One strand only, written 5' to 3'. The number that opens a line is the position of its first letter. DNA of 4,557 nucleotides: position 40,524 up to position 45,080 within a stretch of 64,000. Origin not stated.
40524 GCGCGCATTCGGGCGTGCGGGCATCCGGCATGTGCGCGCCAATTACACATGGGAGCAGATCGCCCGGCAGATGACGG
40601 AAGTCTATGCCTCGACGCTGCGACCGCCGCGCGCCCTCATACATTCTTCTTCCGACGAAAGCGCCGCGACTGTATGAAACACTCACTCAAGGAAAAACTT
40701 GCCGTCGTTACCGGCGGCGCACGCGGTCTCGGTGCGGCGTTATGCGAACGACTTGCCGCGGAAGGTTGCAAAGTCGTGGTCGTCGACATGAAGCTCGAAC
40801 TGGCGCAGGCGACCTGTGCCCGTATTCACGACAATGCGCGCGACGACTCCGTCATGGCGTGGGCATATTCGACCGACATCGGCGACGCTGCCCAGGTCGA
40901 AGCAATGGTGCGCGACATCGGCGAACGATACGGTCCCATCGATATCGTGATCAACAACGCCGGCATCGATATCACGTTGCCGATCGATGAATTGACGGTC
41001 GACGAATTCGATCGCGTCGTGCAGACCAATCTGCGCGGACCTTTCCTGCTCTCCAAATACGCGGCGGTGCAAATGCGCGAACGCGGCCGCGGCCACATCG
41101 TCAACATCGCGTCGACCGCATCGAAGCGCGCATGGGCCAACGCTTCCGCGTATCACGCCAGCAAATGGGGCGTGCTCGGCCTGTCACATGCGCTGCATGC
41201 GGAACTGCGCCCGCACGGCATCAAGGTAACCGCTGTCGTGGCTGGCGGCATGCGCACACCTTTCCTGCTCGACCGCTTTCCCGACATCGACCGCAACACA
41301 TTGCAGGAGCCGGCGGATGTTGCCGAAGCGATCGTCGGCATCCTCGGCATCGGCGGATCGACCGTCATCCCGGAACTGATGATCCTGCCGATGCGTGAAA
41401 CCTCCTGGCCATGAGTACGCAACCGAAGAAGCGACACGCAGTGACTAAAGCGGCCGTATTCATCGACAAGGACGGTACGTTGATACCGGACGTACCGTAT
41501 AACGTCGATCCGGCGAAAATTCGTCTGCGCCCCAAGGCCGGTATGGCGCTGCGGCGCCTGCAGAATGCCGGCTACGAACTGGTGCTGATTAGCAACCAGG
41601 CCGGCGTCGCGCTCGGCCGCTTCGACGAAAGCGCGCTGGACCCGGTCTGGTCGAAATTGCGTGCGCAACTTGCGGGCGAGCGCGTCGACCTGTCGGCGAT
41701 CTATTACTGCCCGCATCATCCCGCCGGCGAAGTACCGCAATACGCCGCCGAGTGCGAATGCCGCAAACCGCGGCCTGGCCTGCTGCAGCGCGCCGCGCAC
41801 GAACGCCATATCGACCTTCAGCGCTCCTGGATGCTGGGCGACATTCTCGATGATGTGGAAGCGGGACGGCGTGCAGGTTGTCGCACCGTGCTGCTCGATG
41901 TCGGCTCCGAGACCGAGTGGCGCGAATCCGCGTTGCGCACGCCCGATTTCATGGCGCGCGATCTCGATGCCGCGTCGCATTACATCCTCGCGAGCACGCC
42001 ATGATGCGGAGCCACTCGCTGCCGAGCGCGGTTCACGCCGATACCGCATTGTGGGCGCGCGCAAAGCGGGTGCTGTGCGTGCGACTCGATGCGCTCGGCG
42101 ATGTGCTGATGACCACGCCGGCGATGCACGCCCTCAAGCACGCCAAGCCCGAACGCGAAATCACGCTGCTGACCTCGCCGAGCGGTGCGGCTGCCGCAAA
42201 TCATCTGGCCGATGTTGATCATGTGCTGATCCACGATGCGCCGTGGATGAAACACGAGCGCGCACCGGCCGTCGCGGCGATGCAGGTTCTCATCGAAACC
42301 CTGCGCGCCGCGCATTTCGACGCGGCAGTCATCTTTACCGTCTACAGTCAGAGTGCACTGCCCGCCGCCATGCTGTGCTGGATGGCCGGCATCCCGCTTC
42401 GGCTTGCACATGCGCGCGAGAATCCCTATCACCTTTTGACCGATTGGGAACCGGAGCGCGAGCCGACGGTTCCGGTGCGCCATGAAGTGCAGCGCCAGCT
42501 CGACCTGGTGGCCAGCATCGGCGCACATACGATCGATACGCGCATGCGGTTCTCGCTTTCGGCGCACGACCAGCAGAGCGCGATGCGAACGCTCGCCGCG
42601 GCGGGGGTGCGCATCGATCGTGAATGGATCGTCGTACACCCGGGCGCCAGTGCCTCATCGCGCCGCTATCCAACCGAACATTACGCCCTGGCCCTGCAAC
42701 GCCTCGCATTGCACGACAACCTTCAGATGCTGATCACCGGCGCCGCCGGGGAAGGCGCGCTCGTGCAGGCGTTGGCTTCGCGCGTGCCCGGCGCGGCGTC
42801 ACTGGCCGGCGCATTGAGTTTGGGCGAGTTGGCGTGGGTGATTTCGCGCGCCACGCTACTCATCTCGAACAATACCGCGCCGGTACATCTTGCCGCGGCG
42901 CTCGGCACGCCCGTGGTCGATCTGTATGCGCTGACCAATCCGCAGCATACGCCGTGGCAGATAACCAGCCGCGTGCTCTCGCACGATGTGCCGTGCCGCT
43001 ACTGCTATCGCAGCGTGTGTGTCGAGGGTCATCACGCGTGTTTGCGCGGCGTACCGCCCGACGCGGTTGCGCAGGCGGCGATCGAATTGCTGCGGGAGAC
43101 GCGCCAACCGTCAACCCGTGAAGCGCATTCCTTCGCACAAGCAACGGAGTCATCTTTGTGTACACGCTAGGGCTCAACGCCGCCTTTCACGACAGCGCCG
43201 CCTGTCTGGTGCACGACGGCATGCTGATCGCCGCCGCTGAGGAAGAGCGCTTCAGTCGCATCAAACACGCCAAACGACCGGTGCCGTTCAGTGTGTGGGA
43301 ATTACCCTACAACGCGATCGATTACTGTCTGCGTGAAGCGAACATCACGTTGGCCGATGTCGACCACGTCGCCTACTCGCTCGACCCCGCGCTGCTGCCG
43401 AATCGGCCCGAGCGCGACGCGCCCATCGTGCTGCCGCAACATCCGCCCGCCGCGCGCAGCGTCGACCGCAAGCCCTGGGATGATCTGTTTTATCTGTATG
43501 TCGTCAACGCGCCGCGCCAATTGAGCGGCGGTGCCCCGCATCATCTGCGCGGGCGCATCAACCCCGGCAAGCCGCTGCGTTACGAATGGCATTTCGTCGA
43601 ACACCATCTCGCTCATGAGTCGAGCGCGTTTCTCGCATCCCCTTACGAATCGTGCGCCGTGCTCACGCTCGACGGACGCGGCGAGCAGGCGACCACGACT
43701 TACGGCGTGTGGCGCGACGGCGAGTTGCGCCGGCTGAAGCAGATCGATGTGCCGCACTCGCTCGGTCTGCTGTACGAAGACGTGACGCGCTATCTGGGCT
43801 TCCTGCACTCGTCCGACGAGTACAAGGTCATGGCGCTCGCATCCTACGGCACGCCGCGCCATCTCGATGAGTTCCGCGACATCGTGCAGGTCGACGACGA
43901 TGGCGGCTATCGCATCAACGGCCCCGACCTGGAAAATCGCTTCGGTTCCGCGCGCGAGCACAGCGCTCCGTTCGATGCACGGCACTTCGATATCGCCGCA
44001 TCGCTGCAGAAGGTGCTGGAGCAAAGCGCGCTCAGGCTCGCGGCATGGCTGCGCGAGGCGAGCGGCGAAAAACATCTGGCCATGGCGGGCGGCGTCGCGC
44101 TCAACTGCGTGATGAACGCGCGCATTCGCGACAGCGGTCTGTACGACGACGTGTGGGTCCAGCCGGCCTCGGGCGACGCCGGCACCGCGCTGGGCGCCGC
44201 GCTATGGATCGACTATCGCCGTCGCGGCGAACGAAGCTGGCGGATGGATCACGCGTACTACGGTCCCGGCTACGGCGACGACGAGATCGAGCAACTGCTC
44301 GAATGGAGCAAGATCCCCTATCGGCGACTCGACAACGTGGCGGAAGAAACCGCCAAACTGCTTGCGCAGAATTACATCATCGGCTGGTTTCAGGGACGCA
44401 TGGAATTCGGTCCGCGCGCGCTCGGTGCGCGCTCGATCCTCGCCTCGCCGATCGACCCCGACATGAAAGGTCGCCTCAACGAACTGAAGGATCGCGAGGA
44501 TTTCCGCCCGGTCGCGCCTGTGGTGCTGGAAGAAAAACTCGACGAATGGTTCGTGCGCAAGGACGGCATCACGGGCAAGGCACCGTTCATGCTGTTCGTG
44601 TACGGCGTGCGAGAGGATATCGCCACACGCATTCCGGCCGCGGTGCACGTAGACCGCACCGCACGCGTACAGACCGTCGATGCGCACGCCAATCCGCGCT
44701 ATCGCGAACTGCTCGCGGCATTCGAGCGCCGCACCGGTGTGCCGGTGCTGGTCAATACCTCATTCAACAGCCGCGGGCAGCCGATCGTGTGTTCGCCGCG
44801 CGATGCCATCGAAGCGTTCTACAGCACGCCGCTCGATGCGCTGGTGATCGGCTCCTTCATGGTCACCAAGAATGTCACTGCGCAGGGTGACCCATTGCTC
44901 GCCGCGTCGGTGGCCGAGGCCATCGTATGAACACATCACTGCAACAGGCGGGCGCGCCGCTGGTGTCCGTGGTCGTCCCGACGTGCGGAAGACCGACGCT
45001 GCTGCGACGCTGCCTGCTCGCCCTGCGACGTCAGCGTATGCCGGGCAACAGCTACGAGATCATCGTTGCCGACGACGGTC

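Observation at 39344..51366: Sigma-54-fronted, translationally coupled 11-gene glycan-assembly operon lacking any export, polymerase or lipid A/Kdo genes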

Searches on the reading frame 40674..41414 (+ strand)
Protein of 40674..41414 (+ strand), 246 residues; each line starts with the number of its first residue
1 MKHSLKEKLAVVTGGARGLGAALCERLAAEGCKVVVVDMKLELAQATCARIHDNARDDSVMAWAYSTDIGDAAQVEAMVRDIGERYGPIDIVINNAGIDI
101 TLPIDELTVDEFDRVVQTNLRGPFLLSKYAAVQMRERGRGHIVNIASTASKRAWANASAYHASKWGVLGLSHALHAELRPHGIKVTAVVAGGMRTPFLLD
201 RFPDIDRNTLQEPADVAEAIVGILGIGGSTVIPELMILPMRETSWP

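Call 6: search_protein_families(library=pfam, proteins=[window:40674-41414:+], max_evalue=0.01)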
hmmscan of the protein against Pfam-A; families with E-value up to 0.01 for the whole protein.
window:40674-41414:+ (246 aa): 5 families
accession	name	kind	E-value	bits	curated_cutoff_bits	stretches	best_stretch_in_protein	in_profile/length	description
PF00106.31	adh_short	-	3.5e-56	190.2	26.6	1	8-198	1-187/195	short chain dehydrogenase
PF13561.12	adh_short_C2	-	4.2e-41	141.5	27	1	16-202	3-184/236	Enoyl-(Acyl carrier protein) reductase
PF08659.16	KR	-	1.3e-12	48.4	22.6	1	11-164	4-153/180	KR domain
PF23441.1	SDR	-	0.00016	21.6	27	1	9-185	9-188/258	SDR-like rossmann domain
PF01370.27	Epimerase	-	0.00019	21.3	20.9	1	11-97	2-73/240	NAD dependent epimerase/dehydratase family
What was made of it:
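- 40674..41414 (+): Classical short-chain dehydrogenase/reductase; substrate unknown. adh_short 190 bits (call 6).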

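Call 7: search_protein_families(library=ncbifam, proteins=[window:40674-41414:+], max_evalue=0.001)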
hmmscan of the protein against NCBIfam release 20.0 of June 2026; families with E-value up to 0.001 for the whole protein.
window:40674-41414:+ (246 aa): 221 families (the best 25 are shown)
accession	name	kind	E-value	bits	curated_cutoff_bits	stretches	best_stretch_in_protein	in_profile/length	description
NF004198.0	PRK05653.1-3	equivalog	3.5e-50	170.8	296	1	2-197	2-193/248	3-oxoacyl-ACP reductase FabG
NF005594.0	PRK07326.1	equivalog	6.7e-50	169.9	271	1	4-241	3-233/237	SDR family oxidoreductase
NF005878.0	PRK07825.1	subfamily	8.3e-49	166.4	287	1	2-224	4-217/278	short chain dehydrogenase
NF005806.0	PRK07666.1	equivalog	3.7e-46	157.4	286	1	2-232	2-229/239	3-ketoacyl-ACP reductase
NF005559.1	PRK07231.1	subfamily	9.1e-46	156.4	215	1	5-203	2-196/249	glucose 1-dehydrogenase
TIGR01963.1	PHB_DH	subfamily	1.1e-45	155.9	307.05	1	8-209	2-199/255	3-hydroxybutyrate dehydrogenase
NF009093.0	PRK12429.1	subfamily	2.2e-45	155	258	1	4-219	2-213/259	3-hydroxybutyrate dehydrogenase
NF004514.1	PRK05855.1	equivalog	4.3e-43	147.8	455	1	3-196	309-499/578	SDR family oxidoreductase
NF004791.0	PRK06138.1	equivalog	8e-43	146.5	312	1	4-205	2-198/252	SDR family oxidoreductase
NF009466.0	PRK12826.1-2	subfamily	8.2e-43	146.6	222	1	7-211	3-205/248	3-oxoacyl-ACP reductase FabG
NF047923.1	pyridox_DH_SDR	equivalog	1e-42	146.4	325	1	6-192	2-181/243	pyridoxal 4-dehydrogenase, SDR-type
NF005309.0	PRK06841.1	subfamily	6.2e-42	143.8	286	1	3-189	11-190/255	GolD/DthD family dehydrogenase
NF009050.0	PRK12384.1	equivalog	6.6e-42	143.9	307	1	7-193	2-187/259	sorbitol-6-phosphate dehydrogenase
NF005672.0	PRK07454.1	equivalog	5.6e-41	140.3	234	1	6-240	5-237/241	SDR family oxidoreductase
NF005067.0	PRK06484.1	equivalog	6.5e-41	140.4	713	1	3-201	5-199/524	short chain dehydrogenase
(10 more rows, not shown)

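Call 85: search_protein_families(library=padloc, proteins=[window:40674-41414:+], max_evalue=0.001)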
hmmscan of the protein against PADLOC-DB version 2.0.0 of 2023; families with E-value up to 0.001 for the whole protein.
window:40674-41414:+ (246 aa): 0 families

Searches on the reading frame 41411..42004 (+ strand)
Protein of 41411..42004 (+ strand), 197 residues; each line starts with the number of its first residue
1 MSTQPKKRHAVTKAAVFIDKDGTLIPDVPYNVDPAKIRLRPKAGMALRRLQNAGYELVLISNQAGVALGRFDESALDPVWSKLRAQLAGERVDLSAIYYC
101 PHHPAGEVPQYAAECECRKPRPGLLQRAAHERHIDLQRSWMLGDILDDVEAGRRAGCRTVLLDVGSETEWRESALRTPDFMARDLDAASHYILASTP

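Call 6: search_protein_families(library=pfam, proteins=[window:41411-42004:+], max_evalue=0.01)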
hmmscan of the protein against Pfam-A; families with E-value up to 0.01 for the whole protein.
window:41411-42004:+ (197 aa): 4 families
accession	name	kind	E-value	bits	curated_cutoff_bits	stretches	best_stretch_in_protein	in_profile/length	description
PF13242.12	Hydrolase_like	-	6e-15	55.3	22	1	117-187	2-74/75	HAD-hyrolase-like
PF00702.32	Hydrolase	-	1.7e-08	35.5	26.4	1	36-156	96-191/191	haloacid dehalogenase-like hydrolase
PF13419.12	HAD_2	-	2.1e-07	31.6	23.8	1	114-161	130-177/178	Haloacid dehalogenase-like hydrolase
PF08645.17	PNK3P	-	7.6e-05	22.9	22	1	41-144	32-125/161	Polynucleotide kinase 3 phosphatase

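Call 7: search_protein_families(library=ncbifam, proteins=[window:41411-42004:+], max_evalue=0.001)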
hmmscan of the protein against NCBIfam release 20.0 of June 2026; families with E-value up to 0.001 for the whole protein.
window:41411-42004:+ (197 aa): 16 families
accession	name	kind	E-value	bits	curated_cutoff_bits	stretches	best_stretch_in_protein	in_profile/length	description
NF006506.0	PRK08942.1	equivalog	3.1e-40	137.6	178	1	13-193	3-178/182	D-glycero-beta-D-manno-heptose 1,7-bisphosphate 7-phosphatase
TIGR01656.1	Histidinol-ppas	subfamily_domain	8.8e-35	119.8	84.15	1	15-161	2-145/149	histidinol-phosphate phosphatase domain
TIGR00213.1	GmhB_yaeD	subfamily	2.9e-34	118.3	149.6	1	14-162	2-149/176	D-glycero-beta-D-manno-heptose 1,7-bisphosphate 7-phosphatase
TIGR01662.1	HAD-SF-IIIA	subfamily_domain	2.2e-29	102.4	44.6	1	15-162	2-138/141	HAD-IIIA family hydrolase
NF003937.0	PRK05446.1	equivalog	6.5e-24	84.6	443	1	13-172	3-157/355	bifunctional histidinol-phosphatase/imidazoleglycerol-phosphate dehydratase HisB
NF005264.0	PRK06769.1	equivalog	4e-23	82.1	217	1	13-194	4-173/175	HAD-IIIA family hydrolase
TIGR01261.1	hisB_Nterm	equivalog_domain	4.6e-21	75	140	1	15-163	3-147/161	histidinol-phosphatase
NF050049.1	HBPPhtaseGmhB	domain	2.2e-19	69.9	250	1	13-162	3-143/171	D-glycero-alpha-D-manno-heptose-1,7-bisphosphate 7-phosphatase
NF009695.0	PRK13222.1-2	equivalog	5.7e-09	35.8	225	1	117-192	148-222/226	phosphoglycolate phosphatase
TIGR01668.1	YqeG_hyp_ppase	hypoth_equivalog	6.8e-07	29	89.1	1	15-173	27-148/170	YqeG family HAD IIIA-type phosphatase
TIGR02253.1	CTE7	subfamily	7.7e-07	29.1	169.75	1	114-184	145-216/221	TIGR02253 family HAD-type hydrolase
TIGR01449.2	PGP_bact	equivalog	1e-06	28.4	180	1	117-168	139-190/213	phosphoglycolate phosphatase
TIGR01664.1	DNA-3'-Pase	equivalog_domain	4.2e-05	23.5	107.65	1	9-145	10-136/167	DNA 3'-phosphatase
NF009804.0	PRK13288.1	equivalog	4.2e-05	23.1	218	1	116-184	135-202/215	pyrophosphatase PpaX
NF009696.0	PRK13222.1-3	equivalog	0.00015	21.6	359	1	117-162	141-186/223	N-acetylmuramic acid 6-phosphate phosphatase MupP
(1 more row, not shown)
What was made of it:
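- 41411..42004 (+): HAD-IIIA phosphatase of the GmhB/HisB-N type. NCBIfam PRK08942 137.6 bits (below cutoff 178); TIGR01656 119.8 bits, above cutoff (call 7).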

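Call 85: search_protein_families(library=padloc, proteins=[window:41411-42004:+], max_evalue=0.001)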
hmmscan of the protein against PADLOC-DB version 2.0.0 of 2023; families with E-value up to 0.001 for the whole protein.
window:41411-42004:+ (197 aa): 0 families

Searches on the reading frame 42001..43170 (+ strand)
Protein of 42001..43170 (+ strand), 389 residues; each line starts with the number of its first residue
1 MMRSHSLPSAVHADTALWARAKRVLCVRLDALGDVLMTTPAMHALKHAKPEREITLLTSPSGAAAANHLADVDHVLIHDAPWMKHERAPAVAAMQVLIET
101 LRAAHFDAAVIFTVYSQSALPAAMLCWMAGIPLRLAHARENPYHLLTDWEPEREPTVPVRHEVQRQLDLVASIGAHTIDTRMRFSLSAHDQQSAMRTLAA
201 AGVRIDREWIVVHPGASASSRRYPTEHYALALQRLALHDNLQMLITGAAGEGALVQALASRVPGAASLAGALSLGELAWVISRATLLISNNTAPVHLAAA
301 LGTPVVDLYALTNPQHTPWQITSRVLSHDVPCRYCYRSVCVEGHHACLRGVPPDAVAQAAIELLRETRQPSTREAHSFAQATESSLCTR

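Call 6: search_protein_families(library=pfam, proteins=[window:42001-43170:+], max_evalue=0.01)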
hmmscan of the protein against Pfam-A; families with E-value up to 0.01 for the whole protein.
window:42001-43170:+ (389 aa): 1 family
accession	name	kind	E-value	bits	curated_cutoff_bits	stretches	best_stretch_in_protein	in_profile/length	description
PF01075.23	Glyco_transf_9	-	3.7e-31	108.8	22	1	97-344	4-245/247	Glycosyltransferase family 9 (heptosyltransferase)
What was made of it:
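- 42001..43170 (+): GT9a: family 9 (heptosyl)transferase. PF01075 108.8 bits (call 6).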

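Call 7: search_protein_families(library=ncbifam, proteins=[window:42001-43170:+], max_evalue=0.001)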
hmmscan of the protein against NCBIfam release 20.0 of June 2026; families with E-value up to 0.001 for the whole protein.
window:42001-43170:+ (389 aa): 6 families
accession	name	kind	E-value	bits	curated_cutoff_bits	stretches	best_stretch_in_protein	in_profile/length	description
TIGR02195.1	heptsyl_trn_II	equivalog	3.5e-37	128.3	134.6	1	24-364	2-338/339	lipopolysaccharide heptosyltransferase II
TIGR02201.1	heptsyl_trn_III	equivalog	4.1e-30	105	170.2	1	23-363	1-342/344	putative lipopolysaccharide heptosyltransferase III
TIGR02193.1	heptsyl_trn_I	equivalog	1.8e-27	96.4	185.3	1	23-326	1-298/320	lipopolysaccharide heptosyltransferase I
NF007742.0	PRK10422.1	equivalog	3.9e-21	75.3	467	1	21-319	5-299/352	lipopolysaccharide core heptosyltransferase RfaQ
NF008162.0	PRK10916.1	equivalog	1.5e-16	60.6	569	1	24-365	3-344/348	ADP-heptose--LPS heptosyltransferase RfaF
NF008204.0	PRK10964.1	equivalog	1.5e-09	37.5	437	1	23-315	2-285/322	lipopolysaccharide heptosyltransferase RfaC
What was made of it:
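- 42001..43170 (+): HepII model 128.3 bits against a cutoff of 134.6 (call 7).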

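Call 61: search_solved_structures(query=window:42001-43170:+, max_evalue=0.001)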
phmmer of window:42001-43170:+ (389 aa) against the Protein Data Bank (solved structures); distinct sequences matched with E-value up to 0.001: 5.
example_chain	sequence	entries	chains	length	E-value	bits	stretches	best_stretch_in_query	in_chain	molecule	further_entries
3tov_A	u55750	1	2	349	1.5e-14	57.3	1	20-367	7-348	Glycosyl transferase family 9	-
1psw_A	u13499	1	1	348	1.5e-11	47.4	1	29-364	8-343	ADP-HEPTOSE LPS HEPTOSYLTRANSFERASE II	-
6dfe_A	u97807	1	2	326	2.1e-07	33.8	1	23-314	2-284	ADP-heptose--LPS heptosyltransferase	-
2gt1_A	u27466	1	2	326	2.1e-07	33.8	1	23-314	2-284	Lipopolysaccharide heptosyltransferase-1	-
2h1f_A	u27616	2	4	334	2.3e-07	33.7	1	23-314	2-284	Lipopolysaccharide heptosyltransferase-1 | Lipopolysaccharide heptosyltransferase 1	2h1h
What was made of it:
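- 42001..43170 (+): WaaF 47 bits, WaaC 34 bits in PDB (call 61).
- On LPS core (waa) locus: PDB WaaF 47 bits, WaaC 34 bits (call 61).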

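Call 85: search_protein_families(library=padloc, proteins=[window:42001-43170:+], max_evalue=0.001)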
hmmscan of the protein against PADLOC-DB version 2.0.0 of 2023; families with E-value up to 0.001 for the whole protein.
window:42001-43170:+ (389 aa): 0 families

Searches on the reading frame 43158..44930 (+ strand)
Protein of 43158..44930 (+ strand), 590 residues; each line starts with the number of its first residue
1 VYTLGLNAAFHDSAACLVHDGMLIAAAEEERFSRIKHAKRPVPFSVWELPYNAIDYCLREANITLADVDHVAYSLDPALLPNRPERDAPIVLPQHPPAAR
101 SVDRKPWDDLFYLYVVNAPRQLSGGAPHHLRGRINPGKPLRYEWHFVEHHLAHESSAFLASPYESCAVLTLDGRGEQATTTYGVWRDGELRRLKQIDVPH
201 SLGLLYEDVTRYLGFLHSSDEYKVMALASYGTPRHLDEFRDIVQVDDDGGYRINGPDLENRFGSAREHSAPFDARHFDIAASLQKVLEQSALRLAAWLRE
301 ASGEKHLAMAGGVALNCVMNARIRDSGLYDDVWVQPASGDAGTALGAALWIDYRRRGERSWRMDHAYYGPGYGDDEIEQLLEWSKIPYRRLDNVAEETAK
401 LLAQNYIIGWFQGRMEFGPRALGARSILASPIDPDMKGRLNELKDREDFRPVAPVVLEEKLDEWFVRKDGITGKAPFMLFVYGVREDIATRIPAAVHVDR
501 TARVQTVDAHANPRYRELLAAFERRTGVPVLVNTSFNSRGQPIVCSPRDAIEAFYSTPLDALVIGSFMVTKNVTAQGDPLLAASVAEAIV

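Call 6: search_protein_families(library=pfam, proteins=[window:43158-44930:+], max_evalue=0.01)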
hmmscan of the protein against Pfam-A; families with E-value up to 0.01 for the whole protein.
window:43158-44930:+ (590 aa): 3 families
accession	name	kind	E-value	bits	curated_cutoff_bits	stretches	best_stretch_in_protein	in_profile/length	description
PF16861.10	Carbam_trans_C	-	2.6e-70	235.8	27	1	399-571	1-170/170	Carbamoyltransferase C-terminus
PF02543.21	Carbam_trans_N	-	3.1e-60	204.9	24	2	143-349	126-346/346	Carbamoyltransferase N-terminus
PF00814.31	TsaD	-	0.00022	21.5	24.8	0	275-323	190-237/264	tRNA N6-adenosine threonylcarbamoyltransferase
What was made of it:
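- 43158..44930 (+): O-carbamoyltransferase (NodU/CmcH/TobZ family); GTG start, 13-nt overlap with GT9a. Carbam_trans_N and _C domains (call 6).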

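Call 7: search_protein_families(library=ncbifam, proteins=[window:43158-44930:+], max_evalue=0.001)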
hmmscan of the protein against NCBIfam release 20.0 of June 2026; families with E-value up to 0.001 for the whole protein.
window:43158-44930:+ (590 aa): 2 families
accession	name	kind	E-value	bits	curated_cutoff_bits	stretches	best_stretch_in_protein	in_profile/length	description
NF041651.1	nodul_NodU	equivalog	2.6e-54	184.9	1000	1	278-543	272-529/556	nodulation protein NodU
TIGR03723.1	T6A_TsaD_YgjD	equivalog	0.00029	20.1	296.1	0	273-325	229-281/314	tRNA (adenosine(37)-N6)-threonylcarbamoyltransferase complex transferase subunit TsaD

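Call 60: search_solved_structures(query=window:43158-44930:+, max_evalue=0.001)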
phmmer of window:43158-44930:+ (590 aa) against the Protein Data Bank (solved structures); distinct sequences matched with E-value up to 0.001: 12.
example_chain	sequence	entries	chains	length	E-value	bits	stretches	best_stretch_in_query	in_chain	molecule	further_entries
9s2t_A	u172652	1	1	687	1.9e-98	333.3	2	144-572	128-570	Decarbamoylnovobiocin carbamoyltransferase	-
7xb6_A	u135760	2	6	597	2e-91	310.1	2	147-571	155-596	Carbamoyltransferase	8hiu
7vzu_A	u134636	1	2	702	5e-87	295.6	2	145-570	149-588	GdmN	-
7vyj_A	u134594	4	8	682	5.2e-87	295.5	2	145-570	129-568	GdmN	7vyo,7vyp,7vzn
7vx0_A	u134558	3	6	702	5.8e-87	295.4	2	145-570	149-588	GdmN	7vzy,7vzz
7vzq_A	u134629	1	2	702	2e-85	290.3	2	145-570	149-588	GdmN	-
3ver_A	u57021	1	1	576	6e-84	285.4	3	271-573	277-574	O-carbamoyltransferase TobZ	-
3vf4_A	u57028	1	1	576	1.8e-83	283.9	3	271-573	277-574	O-carbamoyltransferase TobZ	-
3vf2_A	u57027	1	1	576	2.2e-83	283.6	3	271-573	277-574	O-carbamoyltransferase TobZ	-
3vex_A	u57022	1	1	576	3.9e-83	282.7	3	271-573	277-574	O-carbamoyltransferase TobZ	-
3vez_A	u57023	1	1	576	4.3e-83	282.6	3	271-573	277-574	O-carbamoyltransferase TobZ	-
3ven_A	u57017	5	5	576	4.5e-83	282.5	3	271-573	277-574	O-carbamoyltransferase TobZ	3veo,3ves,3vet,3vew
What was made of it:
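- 43158..44930 (+): NovN 333, GdmN 295 and TobZ 285 bits (call 60).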

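Call 85: search_protein_families(library=padloc, proteins=[window:43158-44930:+], max_evalue=0.001)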
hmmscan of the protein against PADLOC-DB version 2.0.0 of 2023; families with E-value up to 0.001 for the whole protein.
window:43158-44930:+ (590 aa): 0 families
